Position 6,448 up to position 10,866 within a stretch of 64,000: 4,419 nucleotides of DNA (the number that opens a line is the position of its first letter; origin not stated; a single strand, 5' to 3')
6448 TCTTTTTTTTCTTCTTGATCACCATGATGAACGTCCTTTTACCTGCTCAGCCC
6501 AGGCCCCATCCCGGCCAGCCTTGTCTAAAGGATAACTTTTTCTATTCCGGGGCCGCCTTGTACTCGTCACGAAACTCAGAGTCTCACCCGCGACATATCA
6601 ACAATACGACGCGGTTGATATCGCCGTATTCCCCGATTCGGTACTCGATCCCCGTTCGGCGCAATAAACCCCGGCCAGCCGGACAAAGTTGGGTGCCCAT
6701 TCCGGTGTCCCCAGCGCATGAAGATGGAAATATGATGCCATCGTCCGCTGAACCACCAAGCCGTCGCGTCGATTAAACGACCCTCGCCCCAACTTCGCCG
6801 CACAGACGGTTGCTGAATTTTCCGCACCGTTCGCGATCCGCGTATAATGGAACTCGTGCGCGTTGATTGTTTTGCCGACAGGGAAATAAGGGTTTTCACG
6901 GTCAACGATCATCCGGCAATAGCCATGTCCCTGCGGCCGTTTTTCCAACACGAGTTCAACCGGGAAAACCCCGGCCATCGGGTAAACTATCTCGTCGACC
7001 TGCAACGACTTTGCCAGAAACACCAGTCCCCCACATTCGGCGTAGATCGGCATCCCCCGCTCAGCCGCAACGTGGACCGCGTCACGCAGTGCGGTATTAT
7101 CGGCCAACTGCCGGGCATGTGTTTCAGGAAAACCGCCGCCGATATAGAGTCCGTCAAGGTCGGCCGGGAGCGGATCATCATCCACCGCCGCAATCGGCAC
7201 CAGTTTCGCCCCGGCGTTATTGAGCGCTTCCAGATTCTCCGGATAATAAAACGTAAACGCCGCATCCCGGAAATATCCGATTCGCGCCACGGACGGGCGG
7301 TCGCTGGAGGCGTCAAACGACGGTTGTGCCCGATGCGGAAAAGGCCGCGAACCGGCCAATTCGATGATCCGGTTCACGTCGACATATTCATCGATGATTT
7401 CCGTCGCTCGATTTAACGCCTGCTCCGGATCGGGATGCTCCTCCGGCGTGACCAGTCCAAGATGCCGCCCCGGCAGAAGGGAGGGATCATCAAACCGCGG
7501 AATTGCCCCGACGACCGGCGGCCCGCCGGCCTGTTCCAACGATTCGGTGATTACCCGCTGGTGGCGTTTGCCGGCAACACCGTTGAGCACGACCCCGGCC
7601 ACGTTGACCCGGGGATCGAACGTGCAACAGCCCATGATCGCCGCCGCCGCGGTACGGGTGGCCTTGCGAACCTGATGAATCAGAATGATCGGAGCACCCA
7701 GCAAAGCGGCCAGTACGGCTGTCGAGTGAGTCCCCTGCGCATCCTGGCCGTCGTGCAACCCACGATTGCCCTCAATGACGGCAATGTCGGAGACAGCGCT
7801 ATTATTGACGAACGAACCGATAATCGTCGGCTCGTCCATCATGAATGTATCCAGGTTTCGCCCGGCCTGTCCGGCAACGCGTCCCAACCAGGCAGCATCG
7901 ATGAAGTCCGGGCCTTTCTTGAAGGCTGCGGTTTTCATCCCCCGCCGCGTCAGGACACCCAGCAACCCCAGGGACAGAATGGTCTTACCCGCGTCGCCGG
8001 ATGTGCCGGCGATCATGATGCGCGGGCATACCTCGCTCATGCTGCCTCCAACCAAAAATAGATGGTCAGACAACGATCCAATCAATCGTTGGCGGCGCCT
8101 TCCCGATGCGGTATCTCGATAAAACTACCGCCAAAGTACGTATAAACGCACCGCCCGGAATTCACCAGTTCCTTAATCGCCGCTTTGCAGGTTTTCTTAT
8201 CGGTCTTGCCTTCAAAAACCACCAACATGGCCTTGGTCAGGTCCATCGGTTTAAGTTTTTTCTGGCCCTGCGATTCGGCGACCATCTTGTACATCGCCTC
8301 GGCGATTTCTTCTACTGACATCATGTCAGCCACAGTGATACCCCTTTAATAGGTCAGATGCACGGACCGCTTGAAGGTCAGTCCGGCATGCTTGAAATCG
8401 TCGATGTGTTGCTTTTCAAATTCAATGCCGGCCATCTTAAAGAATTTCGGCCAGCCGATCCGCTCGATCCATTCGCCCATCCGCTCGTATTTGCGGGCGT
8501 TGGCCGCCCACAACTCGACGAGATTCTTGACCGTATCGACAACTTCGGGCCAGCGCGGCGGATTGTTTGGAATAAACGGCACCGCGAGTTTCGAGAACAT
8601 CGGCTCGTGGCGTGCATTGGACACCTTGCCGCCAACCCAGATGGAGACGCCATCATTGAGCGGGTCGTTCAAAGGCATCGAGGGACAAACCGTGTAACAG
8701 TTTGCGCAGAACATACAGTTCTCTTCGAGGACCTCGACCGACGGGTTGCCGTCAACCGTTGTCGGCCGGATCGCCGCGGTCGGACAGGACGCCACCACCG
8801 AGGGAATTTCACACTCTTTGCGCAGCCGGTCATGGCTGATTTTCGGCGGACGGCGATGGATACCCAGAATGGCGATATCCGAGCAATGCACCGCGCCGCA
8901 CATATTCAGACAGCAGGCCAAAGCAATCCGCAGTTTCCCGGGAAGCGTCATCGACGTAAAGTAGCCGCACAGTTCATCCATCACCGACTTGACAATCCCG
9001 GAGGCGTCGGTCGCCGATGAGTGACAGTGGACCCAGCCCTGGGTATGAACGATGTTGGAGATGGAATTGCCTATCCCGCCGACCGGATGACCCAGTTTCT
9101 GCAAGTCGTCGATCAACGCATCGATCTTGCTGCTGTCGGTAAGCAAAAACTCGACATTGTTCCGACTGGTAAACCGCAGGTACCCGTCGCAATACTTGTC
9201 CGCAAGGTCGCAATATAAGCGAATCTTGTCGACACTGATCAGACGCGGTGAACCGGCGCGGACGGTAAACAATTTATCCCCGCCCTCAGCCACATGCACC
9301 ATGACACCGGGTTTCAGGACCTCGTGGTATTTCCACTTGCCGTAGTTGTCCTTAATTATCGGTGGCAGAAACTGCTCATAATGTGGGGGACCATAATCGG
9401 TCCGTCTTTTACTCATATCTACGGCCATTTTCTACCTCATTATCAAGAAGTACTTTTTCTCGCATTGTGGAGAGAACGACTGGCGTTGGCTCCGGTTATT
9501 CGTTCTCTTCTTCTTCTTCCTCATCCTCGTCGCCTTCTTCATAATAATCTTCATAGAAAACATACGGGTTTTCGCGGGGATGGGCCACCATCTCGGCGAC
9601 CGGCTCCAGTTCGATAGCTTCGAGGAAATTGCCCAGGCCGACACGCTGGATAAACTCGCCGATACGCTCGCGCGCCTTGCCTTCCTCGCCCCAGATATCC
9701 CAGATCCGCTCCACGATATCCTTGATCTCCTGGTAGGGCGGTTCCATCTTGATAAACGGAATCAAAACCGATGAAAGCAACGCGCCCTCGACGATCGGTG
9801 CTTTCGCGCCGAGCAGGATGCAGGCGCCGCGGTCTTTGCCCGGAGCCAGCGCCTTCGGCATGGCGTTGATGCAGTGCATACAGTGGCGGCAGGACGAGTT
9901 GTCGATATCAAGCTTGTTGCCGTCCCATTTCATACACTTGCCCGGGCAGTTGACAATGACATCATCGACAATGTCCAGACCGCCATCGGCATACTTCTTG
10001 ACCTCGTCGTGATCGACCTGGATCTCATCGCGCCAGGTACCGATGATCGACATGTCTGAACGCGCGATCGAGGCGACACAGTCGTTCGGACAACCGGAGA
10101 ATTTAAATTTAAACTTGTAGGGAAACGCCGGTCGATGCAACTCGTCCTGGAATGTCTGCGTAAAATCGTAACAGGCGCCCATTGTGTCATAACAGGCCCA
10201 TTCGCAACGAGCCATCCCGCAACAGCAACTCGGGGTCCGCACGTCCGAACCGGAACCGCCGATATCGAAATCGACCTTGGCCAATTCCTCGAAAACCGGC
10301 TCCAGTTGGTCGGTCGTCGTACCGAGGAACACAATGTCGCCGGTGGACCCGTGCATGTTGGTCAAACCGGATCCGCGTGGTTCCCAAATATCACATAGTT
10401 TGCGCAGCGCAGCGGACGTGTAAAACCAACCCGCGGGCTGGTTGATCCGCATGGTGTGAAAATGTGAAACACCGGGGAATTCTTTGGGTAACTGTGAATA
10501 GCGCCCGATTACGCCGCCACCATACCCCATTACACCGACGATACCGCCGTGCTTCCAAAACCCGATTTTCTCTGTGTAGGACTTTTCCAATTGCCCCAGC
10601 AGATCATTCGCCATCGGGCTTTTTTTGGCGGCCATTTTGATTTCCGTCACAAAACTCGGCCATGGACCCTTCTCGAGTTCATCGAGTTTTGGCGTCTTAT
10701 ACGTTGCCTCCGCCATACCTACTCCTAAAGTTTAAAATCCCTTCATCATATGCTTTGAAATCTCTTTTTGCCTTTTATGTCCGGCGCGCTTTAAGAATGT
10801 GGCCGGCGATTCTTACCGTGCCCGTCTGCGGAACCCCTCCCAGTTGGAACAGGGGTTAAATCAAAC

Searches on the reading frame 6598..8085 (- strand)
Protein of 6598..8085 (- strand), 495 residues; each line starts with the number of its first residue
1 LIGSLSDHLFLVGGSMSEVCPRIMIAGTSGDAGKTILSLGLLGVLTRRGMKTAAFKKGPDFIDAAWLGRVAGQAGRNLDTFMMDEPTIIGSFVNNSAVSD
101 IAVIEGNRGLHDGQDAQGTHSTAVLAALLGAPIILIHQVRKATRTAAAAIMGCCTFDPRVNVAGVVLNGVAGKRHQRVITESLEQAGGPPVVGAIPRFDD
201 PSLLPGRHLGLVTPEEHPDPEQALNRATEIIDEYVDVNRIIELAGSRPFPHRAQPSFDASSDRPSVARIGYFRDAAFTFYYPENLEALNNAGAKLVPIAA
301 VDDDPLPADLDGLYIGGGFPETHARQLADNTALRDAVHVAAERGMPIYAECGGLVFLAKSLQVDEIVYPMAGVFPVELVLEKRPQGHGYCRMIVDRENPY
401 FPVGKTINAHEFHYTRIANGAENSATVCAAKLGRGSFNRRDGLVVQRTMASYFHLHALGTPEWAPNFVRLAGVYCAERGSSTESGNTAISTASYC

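Call 14: search_protein_families(library=pfam, proteins=[window:6598-8085:-], max_evalue=0.001)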
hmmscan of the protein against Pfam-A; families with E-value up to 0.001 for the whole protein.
window:6598-8085:- (495 aa): 4 families
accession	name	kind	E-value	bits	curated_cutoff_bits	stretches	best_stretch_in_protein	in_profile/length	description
PF07685.20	GATase_3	-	7e-35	120.9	27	1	268-459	1-193/196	CobB/CobQ-like glutamine amidotransferase domain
PF13500.12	AAA_26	-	2.2e-16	60.7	27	2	94-198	94-191/198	AAA domain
PF01656.29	CbiA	-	6.4e-14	52.4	25.4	1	23-209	1-123/125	CobQ/CobB/MinD/ParA nucleotide binding domain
PF01174.25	SNO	-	0.00057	20.2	27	1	307-366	31-90/188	SNO glutamine amidotransferase family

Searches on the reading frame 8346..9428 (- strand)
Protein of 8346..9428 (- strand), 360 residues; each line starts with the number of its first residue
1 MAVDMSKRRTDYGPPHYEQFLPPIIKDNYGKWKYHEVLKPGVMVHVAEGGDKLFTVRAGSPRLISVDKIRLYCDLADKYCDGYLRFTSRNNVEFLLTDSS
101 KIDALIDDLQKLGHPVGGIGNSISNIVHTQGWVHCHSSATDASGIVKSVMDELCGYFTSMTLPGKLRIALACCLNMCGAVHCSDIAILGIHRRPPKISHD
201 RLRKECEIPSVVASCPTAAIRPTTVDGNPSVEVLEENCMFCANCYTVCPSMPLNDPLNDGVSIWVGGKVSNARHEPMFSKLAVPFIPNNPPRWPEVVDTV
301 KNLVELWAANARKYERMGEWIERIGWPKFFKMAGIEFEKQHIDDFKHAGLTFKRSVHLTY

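Call 70: search_protein_families(library=ncbifam, proteins=[window:8346-9428:-], max_evalue=0.00001)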
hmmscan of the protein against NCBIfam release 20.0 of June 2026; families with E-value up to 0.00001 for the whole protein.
window:8346-9428:- (360 aa): 4 families
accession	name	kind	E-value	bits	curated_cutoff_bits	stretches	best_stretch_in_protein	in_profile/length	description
TIGR02066.1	dsrB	equivalog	6.7e-157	521.8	341.5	1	24-354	1-335/341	dissimilatory-type sulfite reductase subunit beta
TIGR02064.1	dsrA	equivalog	2.3e-34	118.9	392.85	1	54-347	84-380/402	dissimilatory-type sulfite reductase subunit alpha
TIGR02912.1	sulfite_red_C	equivalog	3.4e-08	32.8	324.1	1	65-333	33-296/314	sulfite reductase subunit C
NF007125.0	PRK09566.1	equivalog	4e-06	25.5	594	0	62-193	332-458/513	ferredoxin--nitrite reductase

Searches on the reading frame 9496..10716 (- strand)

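Call 70: search_protein_families(library=ncbifam, proteins=[window:9496-10716:-], max_evalue=0.00001)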
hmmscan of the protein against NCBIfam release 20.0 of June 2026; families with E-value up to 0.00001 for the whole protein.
window:9496-10716:- (406 aa): 3 families
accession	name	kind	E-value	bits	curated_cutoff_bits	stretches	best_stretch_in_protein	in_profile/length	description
TIGR02064.1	dsrA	equivalog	1.4e-177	590.5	392.85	1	11-398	1-396/402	dissimilatory-type sulfite reductase subunit alpha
TIGR02066.1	dsrB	equivalog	3.7e-39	134.7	341.5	1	102-387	44-330/341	dissimilatory-type sulfite reductase subunit beta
TIGR02912.1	sulfite_red_C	equivalog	2.4e-09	36.7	324.1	1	136-289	75-216/314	sulfite reductase subunit C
